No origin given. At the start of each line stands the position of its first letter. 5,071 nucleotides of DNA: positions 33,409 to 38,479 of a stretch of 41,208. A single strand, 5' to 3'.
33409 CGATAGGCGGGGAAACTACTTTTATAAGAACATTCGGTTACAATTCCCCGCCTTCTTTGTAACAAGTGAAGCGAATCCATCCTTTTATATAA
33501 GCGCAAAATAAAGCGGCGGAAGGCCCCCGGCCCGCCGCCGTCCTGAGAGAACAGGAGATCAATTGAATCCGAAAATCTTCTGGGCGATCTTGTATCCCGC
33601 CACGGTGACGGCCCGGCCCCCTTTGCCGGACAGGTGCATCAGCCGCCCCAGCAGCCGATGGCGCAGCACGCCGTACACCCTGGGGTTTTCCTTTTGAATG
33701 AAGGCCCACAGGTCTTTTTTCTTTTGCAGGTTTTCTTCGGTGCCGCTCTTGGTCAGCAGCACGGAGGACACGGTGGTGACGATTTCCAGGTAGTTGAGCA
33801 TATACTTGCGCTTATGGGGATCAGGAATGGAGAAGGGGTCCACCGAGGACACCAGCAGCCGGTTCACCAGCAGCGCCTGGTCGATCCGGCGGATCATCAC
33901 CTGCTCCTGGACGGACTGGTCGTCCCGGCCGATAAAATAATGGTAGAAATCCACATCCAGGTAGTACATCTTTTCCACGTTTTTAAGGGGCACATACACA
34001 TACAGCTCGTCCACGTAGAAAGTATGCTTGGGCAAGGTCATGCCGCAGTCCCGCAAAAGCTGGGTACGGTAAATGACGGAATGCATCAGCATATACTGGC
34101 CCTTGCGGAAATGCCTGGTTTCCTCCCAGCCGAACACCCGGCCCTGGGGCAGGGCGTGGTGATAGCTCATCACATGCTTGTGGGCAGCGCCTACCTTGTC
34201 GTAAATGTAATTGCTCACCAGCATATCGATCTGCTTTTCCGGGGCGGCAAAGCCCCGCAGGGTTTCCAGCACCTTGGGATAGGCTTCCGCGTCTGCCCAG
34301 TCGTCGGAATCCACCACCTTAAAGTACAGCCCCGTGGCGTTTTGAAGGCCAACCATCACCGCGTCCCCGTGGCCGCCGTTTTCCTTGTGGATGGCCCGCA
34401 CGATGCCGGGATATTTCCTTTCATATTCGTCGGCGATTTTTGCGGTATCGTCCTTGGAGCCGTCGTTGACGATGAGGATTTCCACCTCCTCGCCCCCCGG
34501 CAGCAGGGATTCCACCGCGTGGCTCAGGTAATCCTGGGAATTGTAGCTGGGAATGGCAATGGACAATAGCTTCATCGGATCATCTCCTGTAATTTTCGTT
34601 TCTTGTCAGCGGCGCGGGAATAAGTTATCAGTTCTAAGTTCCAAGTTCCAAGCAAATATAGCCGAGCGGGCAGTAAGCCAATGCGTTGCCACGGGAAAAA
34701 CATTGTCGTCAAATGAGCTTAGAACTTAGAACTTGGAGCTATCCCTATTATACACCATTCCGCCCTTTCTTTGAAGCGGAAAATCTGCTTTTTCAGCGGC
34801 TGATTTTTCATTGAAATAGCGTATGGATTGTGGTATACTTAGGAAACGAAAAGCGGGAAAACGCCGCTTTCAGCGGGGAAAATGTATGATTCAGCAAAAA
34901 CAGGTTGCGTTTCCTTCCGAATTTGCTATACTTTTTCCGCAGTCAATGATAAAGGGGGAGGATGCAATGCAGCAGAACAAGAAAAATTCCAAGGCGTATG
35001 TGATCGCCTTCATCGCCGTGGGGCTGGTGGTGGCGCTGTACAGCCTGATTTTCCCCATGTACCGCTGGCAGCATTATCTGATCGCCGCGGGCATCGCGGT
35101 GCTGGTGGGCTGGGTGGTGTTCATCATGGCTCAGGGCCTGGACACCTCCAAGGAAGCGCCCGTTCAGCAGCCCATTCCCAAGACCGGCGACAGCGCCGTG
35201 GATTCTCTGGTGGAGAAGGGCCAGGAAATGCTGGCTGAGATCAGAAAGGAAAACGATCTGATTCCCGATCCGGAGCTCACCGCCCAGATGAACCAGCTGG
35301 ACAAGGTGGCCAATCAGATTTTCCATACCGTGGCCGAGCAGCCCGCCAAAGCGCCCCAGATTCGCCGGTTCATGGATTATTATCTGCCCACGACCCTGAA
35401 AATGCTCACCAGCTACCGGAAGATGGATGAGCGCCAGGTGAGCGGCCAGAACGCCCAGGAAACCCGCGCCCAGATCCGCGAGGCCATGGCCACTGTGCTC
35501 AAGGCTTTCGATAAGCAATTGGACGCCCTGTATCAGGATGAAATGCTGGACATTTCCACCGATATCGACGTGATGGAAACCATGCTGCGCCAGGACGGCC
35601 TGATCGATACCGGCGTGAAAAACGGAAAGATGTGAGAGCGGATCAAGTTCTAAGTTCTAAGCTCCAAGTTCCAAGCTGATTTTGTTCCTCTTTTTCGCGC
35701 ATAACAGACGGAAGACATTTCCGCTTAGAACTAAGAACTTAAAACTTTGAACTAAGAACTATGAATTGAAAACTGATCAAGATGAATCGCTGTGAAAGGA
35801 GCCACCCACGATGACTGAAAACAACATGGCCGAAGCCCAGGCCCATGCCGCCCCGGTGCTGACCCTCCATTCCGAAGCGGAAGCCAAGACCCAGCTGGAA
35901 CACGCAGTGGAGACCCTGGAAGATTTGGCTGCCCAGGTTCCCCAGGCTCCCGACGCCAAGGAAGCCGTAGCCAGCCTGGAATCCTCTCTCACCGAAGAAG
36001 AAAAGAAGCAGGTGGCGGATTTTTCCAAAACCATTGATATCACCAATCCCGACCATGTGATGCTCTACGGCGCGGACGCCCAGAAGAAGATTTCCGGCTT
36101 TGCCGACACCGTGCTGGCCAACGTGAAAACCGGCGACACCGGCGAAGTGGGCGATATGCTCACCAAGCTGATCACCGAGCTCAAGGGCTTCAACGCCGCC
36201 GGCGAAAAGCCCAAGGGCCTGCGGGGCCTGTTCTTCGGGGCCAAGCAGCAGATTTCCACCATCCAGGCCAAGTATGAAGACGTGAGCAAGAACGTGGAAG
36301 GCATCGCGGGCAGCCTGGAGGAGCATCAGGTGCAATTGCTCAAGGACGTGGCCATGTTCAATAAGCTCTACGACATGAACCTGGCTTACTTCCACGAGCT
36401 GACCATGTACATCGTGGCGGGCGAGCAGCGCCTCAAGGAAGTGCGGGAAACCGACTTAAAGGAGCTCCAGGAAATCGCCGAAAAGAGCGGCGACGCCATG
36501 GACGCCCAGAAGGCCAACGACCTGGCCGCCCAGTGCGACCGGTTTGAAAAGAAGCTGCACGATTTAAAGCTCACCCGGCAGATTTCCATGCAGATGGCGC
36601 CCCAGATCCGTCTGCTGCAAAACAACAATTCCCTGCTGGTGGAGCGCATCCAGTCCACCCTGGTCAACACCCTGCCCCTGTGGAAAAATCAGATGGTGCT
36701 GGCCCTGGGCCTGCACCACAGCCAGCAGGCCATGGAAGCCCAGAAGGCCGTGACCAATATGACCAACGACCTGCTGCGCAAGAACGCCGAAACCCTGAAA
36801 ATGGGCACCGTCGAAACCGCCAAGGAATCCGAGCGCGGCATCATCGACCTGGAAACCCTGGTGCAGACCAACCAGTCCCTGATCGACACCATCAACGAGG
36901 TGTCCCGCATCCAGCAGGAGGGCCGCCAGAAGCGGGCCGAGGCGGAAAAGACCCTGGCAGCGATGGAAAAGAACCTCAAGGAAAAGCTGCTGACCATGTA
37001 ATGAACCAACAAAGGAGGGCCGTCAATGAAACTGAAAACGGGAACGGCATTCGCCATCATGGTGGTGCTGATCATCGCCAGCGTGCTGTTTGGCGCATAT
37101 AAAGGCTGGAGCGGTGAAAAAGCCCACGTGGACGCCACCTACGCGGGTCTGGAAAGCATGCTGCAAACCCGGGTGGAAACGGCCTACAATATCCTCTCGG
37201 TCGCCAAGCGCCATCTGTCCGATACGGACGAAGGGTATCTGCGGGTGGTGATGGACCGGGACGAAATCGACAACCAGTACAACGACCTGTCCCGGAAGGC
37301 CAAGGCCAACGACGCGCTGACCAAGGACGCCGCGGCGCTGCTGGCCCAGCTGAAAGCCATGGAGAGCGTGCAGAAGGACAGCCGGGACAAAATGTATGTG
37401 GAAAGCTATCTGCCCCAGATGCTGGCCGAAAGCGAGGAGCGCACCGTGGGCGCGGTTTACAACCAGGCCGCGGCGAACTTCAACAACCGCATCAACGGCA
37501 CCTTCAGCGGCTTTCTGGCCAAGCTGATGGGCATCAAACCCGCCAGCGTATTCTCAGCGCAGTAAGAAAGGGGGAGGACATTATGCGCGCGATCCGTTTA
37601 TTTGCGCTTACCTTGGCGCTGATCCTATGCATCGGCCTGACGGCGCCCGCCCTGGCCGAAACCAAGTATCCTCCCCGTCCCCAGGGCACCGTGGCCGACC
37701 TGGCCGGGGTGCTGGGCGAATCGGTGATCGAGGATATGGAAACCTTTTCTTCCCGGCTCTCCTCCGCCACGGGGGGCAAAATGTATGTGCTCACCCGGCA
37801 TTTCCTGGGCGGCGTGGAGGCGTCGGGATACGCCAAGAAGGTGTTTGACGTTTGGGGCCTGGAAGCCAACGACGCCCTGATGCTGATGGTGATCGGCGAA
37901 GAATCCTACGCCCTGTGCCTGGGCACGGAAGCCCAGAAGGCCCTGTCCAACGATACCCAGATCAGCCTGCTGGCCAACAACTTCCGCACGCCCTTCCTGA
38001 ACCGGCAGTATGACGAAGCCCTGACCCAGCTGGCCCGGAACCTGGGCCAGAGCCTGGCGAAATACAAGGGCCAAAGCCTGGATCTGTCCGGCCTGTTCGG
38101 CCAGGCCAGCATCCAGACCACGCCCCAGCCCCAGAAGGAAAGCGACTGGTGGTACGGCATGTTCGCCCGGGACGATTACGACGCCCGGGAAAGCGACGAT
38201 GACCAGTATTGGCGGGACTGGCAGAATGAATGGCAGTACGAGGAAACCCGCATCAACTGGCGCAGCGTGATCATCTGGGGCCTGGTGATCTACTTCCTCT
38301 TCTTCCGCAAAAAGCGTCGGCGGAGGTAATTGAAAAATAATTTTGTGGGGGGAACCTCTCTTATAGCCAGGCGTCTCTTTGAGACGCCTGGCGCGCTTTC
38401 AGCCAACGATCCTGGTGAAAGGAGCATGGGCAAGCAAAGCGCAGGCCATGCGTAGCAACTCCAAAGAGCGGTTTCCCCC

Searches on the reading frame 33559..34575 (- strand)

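Call 38: search_protein_families(library=pfam, proteins=[window:33559-34575:-])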
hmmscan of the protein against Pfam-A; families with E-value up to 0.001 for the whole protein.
window:33559-34575:- (338 aa): 2 families
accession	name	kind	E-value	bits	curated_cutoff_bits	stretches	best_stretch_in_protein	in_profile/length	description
PF00535.33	Glycos_transf_2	-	9.9e-25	87.8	23.3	1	5-107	1-104/168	Glycosyl transferase family 2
PF13641.12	Glyco_tranf_2_3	-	2e-08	35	27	1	4-106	3-111/230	Glycosyltransferase like family 2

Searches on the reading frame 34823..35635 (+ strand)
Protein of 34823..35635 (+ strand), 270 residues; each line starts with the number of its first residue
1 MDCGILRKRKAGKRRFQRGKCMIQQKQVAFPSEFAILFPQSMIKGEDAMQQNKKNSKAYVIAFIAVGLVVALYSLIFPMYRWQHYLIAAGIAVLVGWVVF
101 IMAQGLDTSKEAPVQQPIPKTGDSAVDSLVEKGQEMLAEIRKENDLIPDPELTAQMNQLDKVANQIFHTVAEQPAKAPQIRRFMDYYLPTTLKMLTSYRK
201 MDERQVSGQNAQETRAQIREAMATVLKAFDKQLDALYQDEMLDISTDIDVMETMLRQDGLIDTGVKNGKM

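Call 38: search_protein_families(library=pfam, proteins=[window:34823-35635:+])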
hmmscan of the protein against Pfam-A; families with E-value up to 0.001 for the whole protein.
window:34823-35635:+ (270 aa): 1 family
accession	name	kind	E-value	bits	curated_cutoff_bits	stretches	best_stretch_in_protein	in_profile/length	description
PF10112.14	Halogen_Hydrol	-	1.8e-23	83.9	29.8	1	61-251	2-191/191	5-bromo-4-chloroindolyl phosphate hydrolysis protein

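Call 55: find_encoding_contigs(protein=window:34823-35635:+, flank=4000, max_places=8)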
Protein window:34823-35635:+ (270 aa): no gene with exactly this product is on record in the collection.

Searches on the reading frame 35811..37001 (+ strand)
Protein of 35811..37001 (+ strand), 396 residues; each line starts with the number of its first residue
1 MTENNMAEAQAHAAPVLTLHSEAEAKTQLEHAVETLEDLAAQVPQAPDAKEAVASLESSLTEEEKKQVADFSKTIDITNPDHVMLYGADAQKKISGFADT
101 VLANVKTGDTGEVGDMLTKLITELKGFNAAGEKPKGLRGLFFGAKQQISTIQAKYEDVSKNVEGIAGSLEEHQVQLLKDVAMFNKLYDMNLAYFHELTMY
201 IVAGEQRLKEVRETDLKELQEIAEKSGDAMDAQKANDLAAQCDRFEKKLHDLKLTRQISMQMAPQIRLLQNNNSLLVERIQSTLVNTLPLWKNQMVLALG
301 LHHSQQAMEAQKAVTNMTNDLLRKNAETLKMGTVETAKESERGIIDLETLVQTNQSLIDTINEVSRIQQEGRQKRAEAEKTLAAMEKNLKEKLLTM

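Call 38: search_protein_families(library=pfam, proteins=[window:35811-37001:+])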
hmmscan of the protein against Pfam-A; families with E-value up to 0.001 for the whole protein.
window:35811-37001:+ (396 aa): 1 family
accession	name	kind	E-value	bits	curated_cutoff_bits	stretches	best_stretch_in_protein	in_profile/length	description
PF05816.16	TelA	-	4.9e-121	404.3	30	1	68-394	1-331/332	Toxic anion resistance protein (TelA)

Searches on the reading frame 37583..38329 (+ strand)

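Call 38: search_protein_families(library=pfam, proteins=[window:37583-38329:+])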
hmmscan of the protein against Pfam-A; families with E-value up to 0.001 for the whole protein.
window:37583-38329:+ (248 aa): 1 family
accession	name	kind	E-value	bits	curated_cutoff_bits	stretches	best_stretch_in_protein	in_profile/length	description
PF04536.20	TPM_phosphatase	-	1.1e-12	48.5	22.1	1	37-155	1-123/125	TPM domain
